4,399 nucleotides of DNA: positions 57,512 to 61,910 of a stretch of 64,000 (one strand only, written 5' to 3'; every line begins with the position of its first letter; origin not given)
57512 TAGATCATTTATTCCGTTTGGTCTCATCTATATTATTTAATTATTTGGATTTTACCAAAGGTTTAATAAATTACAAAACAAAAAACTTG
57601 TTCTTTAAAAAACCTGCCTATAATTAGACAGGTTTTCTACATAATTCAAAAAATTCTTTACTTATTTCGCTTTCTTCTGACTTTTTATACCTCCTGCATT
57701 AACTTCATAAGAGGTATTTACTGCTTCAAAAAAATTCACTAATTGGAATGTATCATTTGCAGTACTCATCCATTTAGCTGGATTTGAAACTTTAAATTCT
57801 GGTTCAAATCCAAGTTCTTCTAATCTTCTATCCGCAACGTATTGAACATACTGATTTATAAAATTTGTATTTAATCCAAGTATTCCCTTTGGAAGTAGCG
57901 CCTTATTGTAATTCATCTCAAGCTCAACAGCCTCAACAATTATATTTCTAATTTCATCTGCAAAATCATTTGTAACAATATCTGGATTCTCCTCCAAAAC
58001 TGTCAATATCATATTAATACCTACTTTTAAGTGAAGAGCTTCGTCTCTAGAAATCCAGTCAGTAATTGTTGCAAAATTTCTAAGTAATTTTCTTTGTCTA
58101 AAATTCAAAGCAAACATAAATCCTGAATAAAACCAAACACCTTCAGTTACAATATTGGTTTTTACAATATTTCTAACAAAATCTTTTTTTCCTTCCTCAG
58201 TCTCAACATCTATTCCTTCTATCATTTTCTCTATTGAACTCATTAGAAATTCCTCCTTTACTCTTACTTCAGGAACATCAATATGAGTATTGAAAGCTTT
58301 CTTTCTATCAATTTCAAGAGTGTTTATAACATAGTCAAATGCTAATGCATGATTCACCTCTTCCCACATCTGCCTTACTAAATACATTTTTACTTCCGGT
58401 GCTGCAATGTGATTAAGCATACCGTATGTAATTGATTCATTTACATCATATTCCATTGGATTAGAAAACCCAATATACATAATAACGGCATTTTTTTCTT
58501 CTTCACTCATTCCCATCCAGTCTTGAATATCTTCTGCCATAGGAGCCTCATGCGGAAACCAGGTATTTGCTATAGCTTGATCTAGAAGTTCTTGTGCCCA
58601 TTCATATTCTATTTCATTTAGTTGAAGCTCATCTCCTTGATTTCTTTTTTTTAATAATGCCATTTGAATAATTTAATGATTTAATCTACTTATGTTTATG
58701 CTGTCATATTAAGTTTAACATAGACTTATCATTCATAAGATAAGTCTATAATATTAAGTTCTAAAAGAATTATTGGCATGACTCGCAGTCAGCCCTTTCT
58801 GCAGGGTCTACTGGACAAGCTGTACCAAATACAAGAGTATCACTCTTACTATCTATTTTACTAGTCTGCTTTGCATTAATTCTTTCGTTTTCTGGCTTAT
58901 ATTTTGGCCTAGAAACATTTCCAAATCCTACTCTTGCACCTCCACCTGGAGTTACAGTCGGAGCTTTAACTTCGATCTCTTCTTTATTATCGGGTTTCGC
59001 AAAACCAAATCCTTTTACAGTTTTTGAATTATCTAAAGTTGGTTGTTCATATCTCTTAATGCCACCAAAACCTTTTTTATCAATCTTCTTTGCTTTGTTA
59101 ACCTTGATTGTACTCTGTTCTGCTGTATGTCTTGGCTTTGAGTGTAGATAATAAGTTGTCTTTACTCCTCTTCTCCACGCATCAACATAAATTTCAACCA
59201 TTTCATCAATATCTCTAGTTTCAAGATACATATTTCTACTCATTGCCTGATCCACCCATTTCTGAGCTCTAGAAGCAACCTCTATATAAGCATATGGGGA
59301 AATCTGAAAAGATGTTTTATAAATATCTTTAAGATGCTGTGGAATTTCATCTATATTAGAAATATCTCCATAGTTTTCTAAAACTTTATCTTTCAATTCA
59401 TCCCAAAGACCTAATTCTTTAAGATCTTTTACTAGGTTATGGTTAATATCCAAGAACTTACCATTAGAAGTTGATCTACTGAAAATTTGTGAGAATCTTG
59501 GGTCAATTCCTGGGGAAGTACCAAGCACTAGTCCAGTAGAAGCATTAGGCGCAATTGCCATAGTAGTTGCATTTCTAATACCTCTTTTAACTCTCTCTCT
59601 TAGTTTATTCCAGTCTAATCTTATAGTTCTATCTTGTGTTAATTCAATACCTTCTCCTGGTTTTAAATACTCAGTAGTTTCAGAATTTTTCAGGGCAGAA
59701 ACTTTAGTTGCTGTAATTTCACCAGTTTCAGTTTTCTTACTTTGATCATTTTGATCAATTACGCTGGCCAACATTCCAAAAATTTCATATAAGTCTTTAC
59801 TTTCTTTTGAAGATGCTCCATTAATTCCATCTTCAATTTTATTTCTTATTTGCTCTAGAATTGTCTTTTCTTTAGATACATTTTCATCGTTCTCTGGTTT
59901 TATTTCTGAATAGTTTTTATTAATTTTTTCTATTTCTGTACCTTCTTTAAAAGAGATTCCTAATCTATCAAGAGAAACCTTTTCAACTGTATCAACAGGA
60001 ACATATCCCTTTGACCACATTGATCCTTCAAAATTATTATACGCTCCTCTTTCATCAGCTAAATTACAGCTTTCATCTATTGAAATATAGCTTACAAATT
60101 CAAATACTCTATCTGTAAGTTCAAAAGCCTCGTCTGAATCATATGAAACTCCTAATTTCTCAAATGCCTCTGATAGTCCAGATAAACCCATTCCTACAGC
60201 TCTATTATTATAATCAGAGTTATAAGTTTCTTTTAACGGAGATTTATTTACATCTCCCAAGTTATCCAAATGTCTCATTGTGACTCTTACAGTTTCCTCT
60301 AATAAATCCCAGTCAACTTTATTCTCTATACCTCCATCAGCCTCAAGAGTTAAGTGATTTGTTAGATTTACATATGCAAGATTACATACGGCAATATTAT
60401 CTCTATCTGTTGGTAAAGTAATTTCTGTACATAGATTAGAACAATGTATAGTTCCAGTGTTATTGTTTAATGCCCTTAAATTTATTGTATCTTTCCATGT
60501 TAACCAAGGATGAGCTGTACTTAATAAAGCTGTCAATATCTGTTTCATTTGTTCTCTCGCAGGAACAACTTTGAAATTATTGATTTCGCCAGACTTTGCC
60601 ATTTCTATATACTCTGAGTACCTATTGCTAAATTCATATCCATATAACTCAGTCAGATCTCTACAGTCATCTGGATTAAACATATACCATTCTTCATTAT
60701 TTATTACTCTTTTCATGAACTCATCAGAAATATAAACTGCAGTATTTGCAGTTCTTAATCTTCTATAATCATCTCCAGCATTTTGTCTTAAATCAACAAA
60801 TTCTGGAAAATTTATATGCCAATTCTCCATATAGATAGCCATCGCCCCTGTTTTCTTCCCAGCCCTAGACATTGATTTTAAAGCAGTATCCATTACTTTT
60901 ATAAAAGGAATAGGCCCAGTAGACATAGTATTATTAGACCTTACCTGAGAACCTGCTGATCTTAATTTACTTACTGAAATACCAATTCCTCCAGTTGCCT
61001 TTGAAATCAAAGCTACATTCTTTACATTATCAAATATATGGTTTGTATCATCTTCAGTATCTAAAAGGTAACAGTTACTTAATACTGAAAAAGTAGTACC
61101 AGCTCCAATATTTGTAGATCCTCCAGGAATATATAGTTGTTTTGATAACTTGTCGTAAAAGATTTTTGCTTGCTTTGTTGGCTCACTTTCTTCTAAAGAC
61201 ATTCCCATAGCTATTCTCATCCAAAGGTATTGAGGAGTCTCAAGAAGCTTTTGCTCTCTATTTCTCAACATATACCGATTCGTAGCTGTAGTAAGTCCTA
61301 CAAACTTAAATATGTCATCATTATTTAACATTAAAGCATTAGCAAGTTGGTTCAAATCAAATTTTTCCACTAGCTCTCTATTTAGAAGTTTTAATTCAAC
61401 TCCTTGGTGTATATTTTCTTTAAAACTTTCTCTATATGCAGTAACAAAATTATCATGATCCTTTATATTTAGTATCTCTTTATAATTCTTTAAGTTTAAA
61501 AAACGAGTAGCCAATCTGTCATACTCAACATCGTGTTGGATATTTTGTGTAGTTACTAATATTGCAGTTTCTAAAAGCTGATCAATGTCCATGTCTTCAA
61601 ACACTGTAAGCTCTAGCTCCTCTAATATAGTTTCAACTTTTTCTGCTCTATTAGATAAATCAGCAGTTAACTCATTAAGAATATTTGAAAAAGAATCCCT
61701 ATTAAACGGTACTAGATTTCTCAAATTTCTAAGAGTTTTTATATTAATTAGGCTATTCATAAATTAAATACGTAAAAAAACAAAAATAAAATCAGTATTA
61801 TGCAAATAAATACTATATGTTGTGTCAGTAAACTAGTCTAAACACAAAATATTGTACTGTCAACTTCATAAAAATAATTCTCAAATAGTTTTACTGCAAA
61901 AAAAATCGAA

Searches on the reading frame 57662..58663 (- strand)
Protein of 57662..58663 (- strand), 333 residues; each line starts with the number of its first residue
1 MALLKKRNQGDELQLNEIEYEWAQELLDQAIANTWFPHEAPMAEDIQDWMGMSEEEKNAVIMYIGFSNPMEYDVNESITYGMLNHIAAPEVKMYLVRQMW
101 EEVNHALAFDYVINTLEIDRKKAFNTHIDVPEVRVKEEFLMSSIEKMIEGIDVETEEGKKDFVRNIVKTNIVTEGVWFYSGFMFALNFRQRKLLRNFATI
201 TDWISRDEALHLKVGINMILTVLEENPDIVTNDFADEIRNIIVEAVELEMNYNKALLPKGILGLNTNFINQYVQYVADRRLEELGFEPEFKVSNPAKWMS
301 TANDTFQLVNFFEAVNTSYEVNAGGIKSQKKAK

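Call 58: search_protein_families(library=pfam, proteins=[window:57662-58663:-], max_evalue=0.0001)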
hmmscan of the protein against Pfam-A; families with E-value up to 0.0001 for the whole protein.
window:57662-58663:- (333 aa): 1 family
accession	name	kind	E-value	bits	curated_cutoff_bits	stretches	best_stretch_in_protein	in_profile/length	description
PF00268.27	Ribonuc_red_sm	-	1.9e-67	228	33.6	1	14-295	3-281/281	Ribonucleotide reductase, small chain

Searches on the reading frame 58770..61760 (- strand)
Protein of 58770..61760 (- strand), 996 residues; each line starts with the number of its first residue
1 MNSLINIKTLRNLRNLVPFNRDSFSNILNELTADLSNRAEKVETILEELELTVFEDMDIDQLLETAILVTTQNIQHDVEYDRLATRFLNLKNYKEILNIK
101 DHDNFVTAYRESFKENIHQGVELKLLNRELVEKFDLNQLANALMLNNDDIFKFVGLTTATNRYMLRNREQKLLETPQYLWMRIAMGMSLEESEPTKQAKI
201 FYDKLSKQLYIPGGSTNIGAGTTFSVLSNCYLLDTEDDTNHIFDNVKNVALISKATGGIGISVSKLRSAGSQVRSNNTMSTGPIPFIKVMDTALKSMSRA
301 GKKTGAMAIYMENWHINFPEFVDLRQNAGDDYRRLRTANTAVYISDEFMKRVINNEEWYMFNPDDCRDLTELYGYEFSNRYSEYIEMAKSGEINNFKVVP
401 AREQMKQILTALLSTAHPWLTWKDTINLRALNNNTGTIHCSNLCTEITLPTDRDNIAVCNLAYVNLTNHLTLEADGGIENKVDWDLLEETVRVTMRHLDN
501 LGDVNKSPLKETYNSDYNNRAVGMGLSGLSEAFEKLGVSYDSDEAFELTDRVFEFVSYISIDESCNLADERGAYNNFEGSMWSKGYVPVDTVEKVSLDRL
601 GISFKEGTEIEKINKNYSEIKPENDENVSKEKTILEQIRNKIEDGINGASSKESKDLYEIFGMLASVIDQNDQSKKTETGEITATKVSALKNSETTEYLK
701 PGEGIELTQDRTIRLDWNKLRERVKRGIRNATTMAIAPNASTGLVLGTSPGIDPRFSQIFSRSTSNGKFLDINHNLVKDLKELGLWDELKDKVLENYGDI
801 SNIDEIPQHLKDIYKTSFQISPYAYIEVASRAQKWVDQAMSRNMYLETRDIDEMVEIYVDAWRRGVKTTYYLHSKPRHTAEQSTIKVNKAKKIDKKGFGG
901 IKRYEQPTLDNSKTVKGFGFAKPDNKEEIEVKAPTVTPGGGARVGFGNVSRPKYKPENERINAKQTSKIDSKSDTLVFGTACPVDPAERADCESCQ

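Call 58: search_protein_families(library=pfam, proteins=[window:58770-61760:-], max_evalue=0.0001)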
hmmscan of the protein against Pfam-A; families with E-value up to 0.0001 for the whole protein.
window:58770-61760:- (996 aa): 2 families
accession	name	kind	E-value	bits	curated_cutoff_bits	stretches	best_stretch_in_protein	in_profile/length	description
PF02867.20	Ribonuc_red_lgC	-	5.6e-156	520.7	23.9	1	228-872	1-523/523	Ribonucleotide reductase, barrel domain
PF00317.26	Ribonuc_red_lgN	-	6.8e-16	58.5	28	1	151-223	3-75/77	Ribonucleotide reductase, all-alpha domain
